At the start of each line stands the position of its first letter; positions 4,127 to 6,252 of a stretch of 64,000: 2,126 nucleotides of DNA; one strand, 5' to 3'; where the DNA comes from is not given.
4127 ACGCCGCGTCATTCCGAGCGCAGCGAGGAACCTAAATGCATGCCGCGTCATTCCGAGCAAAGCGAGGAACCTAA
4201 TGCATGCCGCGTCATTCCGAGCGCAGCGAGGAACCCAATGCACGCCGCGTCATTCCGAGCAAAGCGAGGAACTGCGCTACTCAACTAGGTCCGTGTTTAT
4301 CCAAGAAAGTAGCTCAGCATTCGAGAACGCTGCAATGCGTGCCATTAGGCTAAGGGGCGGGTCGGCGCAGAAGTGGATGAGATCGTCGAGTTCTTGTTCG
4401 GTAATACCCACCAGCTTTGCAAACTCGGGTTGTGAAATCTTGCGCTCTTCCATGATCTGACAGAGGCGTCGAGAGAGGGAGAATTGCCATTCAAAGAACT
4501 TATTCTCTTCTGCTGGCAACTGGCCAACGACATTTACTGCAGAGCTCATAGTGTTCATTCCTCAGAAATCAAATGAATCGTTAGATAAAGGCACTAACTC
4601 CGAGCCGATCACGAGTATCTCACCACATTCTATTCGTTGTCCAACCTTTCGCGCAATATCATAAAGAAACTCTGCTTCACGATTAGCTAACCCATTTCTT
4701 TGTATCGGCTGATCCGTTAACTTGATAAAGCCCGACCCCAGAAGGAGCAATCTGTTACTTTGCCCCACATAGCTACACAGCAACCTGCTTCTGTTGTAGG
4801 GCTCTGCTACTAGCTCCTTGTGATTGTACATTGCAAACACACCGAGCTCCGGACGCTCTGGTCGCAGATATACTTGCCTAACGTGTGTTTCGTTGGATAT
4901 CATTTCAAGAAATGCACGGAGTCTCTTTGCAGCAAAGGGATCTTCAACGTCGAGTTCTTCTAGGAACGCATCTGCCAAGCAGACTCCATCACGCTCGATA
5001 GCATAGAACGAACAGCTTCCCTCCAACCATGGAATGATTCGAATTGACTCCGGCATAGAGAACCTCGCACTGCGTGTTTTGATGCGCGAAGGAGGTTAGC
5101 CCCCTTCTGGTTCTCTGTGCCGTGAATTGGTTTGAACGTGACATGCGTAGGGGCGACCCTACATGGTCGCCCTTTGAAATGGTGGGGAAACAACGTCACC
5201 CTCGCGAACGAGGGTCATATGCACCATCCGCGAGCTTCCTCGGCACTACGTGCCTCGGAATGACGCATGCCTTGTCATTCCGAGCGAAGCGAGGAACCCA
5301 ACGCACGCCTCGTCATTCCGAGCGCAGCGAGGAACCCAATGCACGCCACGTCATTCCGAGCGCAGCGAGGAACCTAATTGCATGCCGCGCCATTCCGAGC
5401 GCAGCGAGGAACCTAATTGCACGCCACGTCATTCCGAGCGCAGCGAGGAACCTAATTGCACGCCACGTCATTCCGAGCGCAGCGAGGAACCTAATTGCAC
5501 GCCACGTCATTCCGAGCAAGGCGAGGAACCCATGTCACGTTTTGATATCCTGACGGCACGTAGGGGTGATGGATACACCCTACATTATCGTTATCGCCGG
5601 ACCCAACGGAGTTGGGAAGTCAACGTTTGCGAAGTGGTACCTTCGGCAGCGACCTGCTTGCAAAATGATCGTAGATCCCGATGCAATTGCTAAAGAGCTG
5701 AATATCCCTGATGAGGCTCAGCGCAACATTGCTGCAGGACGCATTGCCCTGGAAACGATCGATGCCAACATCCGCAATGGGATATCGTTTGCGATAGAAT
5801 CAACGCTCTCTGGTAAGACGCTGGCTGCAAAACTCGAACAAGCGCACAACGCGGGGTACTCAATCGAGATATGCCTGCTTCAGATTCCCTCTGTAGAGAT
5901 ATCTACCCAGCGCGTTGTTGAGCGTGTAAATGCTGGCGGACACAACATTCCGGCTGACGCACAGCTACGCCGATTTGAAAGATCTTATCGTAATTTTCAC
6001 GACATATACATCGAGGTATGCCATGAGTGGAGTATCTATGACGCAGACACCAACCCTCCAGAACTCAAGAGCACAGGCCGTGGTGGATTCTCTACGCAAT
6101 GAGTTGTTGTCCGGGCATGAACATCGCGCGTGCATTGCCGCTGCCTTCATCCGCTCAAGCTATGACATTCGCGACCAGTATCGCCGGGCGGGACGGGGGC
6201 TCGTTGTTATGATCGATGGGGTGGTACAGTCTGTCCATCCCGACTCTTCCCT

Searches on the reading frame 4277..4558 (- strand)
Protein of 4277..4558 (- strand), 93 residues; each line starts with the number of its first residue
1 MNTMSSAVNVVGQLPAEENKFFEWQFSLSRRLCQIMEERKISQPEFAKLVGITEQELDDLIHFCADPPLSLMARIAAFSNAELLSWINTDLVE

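Call 3: search_protein_families(library=pfam, proteins=[window:4277-4558:-], max_evalue=1)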
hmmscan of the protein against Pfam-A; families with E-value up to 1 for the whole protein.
window:4277-4558:- (93 aa): 3 families
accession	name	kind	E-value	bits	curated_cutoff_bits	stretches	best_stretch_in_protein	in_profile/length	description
PF13443.12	HTH_26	-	0.00021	21.9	22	1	31-76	1-47/63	Cro/C1-type HTH DNA-binding domain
PF13744.12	HTH_37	-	0.031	14.5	27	1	25-60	16-51/80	Helix-turn-helix domain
PF01381.28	HTH_3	-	0.073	13.6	23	1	34-59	3-28/55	Helix-turn-helix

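Call 4: search_protein_families(library=ncbifam, proteins=[window:4277-4558:-], max_evalue=1)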
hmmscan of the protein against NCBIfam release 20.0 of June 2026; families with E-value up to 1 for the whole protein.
window:4277-4558:- (93 aa): 2 families
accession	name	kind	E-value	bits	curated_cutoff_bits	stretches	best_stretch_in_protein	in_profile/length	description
NF010465.0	PRK13890.1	equivalog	0.018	15.1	96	1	32-80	10-58/121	conjugal transfer protein TrbA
NF041951.1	phage_RstR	subfamily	0.12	12.6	80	1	27-77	2-52/108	RstR family transcriptional repressor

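Call 8: search_protein_families(library=padloc, proteins=[window:4277-4558:-], max_evalue=1)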
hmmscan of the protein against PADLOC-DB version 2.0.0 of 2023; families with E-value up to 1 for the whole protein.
window:4277-4558:- (93 aa): 4 families
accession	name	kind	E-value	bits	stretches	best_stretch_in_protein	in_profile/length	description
PDLC04760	PDC-M64C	-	0.00031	19.1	1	7-59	6-58/93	-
PDLC04758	PDC-M64B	-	0.0021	16.5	1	19-57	22-60/123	-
PDLC02926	HTH_VI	-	0.035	12.4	1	32-77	6-51/92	-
PDLC04757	PDC-M64B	-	0.041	11.9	1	16-57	18-59/128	-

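Call 19: search_protein_families(library=phrogs, proteins=[window:4277-4558:-], max_evalue=0.1)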
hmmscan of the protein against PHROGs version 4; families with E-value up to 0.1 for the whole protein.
window:4277-4558:- (93 aa): 10 families
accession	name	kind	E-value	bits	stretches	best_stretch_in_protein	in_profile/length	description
phrog_9834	-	integration and excision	0.00022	22.5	1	24-62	11-49/86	excisionase and transcriptional regulator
phrog_2439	-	transcription regulation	0.0007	19.6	1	29-79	9-59/367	transcriptional regulator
phrog_2328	-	transcription regulation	0.0027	18.5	1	25-68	15-56/128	transcriptional repressor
phrog_1373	-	transcription regulation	0.003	18.6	1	23-78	61-114/166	transcriptional regulator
phrog_2967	-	transcription regulation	0.0086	16.6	1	28-78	11-61/225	transcriptional regulator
phrog_2339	-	DNA, RNA and nucleotide metabolism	0.01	16.8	1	9-62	7-60/98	HTH DNA binding protein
phrog_8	-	transcription regulation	0.039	14.4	1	27-55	76-104/346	transcriptional regulator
phrog_1468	-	transcription regulation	0.042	14.5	1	35-62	15-42/67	transcriptional repressor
phrog_3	-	transcription regulation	0.043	14.6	1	31-82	92-141/430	transcriptional repressor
phrog_34939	-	unknown function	0.086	13.4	1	29-61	11-43/280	-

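Call 78: search_solved_structures(query=A8, max_evalue=1)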
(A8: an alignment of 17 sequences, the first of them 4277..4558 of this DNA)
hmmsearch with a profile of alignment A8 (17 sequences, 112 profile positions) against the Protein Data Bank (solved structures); distinct sequences matched with E-value up to 1: 65 (the best 60 are shown).
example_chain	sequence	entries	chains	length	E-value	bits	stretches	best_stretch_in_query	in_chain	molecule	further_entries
3bs3_A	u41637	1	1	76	1.8e-08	37.5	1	20-86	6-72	Putative DNA-binding protein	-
3qq6_A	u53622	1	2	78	5e-05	26.4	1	23-87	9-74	HTH-type transcriptional regulator sinR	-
5tn0_A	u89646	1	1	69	8.4e-05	25.7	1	25-87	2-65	HTH-type transcriptional regulator SinR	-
1b0n_A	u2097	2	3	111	8.7e-05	25.6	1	25-91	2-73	PROTEIN (SINR PROTEIN) | HTH-TYPE TRANSCRIPTIONAL REGULATOR SINR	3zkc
4mcx_A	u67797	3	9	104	0.00018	24.6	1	28-103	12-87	Antidote protein | Antitoxin HigA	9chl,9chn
4mct_A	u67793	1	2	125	0.00019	24.5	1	28-103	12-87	Antidote protein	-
6chv_A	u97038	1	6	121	0.00026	24.1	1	28-103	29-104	Antitoxin HigA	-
6cf1_A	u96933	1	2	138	0.00037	23.6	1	28-103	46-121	Antitoxin HigA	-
9sf2_A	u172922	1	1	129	0.0017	21.5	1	34-79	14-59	Transcriptional regulator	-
2r63_A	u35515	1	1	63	0.002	21.2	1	24-57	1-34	REPRESSOR PROTEIN FROM BACTERIOPHAGE 434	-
4ich_A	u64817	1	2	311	0.0033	20.5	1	25-86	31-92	Transcriptional regulator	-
6rnz_A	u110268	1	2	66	0.0044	20.1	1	23-79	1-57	HTH-type transcriptional regulator DdrOC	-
2xiu_A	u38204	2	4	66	0.005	20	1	32-80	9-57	CYLR2 | CYLR2 SYNONYM CYTOLYSIN REPRESSOR 2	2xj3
8bny_A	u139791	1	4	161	0.0065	19.6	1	20-96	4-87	Immunity repressor protein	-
8tac_A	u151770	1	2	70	0.0068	19.5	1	32-77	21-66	DBP48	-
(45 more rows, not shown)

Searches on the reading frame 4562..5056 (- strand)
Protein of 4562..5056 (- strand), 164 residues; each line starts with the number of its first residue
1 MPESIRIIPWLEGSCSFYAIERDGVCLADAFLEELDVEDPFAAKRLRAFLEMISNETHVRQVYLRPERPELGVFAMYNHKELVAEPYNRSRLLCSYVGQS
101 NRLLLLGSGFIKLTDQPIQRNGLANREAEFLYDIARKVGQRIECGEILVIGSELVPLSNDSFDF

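Call 3: search_protein_families(library=pfam, proteins=[window:4562-5056:-], max_evalue=1)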
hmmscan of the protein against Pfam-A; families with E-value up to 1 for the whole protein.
window:4562-5056:- (164 aa): 0 families

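Call 4: search_protein_families(library=ncbifam, proteins=[window:4562-5056:-], max_evalue=1)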
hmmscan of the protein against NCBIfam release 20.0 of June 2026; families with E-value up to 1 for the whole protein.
window:4562-5056:- (164 aa): 0 families

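Call 7: search_solved_structures(query=window:4562-5056:-, max_evalue=10)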
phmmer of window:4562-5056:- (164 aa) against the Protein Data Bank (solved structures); distinct sequences matched with E-value up to 10: 0.

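Call 8: search_protein_families(library=padloc, proteins=[window:4562-5056:-], max_evalue=1)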
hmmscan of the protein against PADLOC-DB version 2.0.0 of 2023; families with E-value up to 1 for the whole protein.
window:4562-5056:- (164 aa): 2 families
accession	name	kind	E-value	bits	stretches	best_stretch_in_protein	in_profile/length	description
PDLC04756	PDC-M64B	-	2.5e-05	22.5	1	17-154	17-149/160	-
PDLC02413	Aga_Nuclease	-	0.051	10.8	1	27-69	85-127/267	-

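Call 19: search_protein_families(library=phrogs, proteins=[window:4562-5056:-], max_evalue=0.1)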
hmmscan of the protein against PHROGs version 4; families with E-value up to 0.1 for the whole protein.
window:4562-5056:- (164 aa): 1 family
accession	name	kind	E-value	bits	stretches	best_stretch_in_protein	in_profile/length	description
phrog_16702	-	unknown function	0.071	13.9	0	126-158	64-96/119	-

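Call 32: search_dna_similar(query=window:4562-5056:-, collection=plasmids, mode=protein, max_evalue=0.01)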
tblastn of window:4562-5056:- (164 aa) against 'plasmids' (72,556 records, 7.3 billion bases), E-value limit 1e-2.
No match.

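Call 33: search_dna_similar(query=window:4562-5056:-, collection=phages, mode=protein, max_evalue=0.01)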
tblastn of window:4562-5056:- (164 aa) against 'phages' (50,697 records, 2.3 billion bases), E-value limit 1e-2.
No match.

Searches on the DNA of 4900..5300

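Call 96: search_rna_families(source=window, start=4900, end=5300, threshold=evalue, max_evalue=1)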
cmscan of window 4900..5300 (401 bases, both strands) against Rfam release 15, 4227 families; matches with E-value up to 1: 0.
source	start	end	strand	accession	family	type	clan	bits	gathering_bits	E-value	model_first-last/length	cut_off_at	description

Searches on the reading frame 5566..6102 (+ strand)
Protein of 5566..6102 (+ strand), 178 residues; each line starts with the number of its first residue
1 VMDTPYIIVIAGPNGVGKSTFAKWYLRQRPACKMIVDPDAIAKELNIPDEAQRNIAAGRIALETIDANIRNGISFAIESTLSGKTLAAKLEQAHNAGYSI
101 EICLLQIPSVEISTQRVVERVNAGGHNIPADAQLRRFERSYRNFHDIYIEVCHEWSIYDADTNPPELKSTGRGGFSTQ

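Call 19: search_protein_families(library=phrogs, proteins=[window:5566-6102:+], max_evalue=0.1)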
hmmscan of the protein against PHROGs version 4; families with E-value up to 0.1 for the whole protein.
window:5566-6102:+ (178 aa): 11 families
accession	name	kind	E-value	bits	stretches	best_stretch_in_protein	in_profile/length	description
phrog_2071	-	other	2.3e-06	28.6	1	2-171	13-169/282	ATPase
phrog_296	-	integration and excision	1.6e-05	24.8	1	4-62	317-359/626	DNA transposition protein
phrog_761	-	other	2.4e-05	25.1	1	1-23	15-37/362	thymidylate kinase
phrog_505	-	other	0.0014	19.2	1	6-139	3-139/295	polynucleotide kinase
phrog_4581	-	head and packaging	0.0037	17.7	1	7-67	126-184/395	terminase small subunit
phrog_800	-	head and packaging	0.0093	15.6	1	3-38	30-65/511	terminase small subunit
phrog_124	-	DNA, RNA and nucleotide metabolism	0.013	15.8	1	3-23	41-61/382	Sak4-like ssDNA annealing protein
phrog_2666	-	head and packaging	0.023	14.3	1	4-30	320-346/555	terminase large subunit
phrog_293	-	moron, auxiliary metabolic gene and host takeover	0.032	13.2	1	7-30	165-188/1058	ABC transporter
phrog_4840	-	unknown function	0.049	13.9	1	44-119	200-272/279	-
phrog_7998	-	unknown function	0.056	13.6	1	8-29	43-64/339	-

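Call 42: search_protein_families(library=pfam, proteins=[window:5566-6102:+], max_evalue=0.001)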
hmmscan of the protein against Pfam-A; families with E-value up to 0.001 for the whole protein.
window:5566-6102:+ (178 aa): 3 families
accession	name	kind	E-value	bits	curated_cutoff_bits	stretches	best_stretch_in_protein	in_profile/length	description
PF13671.12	AAA_33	-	2.2e-10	41.4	27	1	8-140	2-139/143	AAA domain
PF06414.18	Zeta_toxin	-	2.8e-10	40.4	22.3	1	4-147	15-173/199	Zeta toxin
PF13401.12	AAA_22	-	0.00014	22.6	27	1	4-37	4-33/130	AAA domain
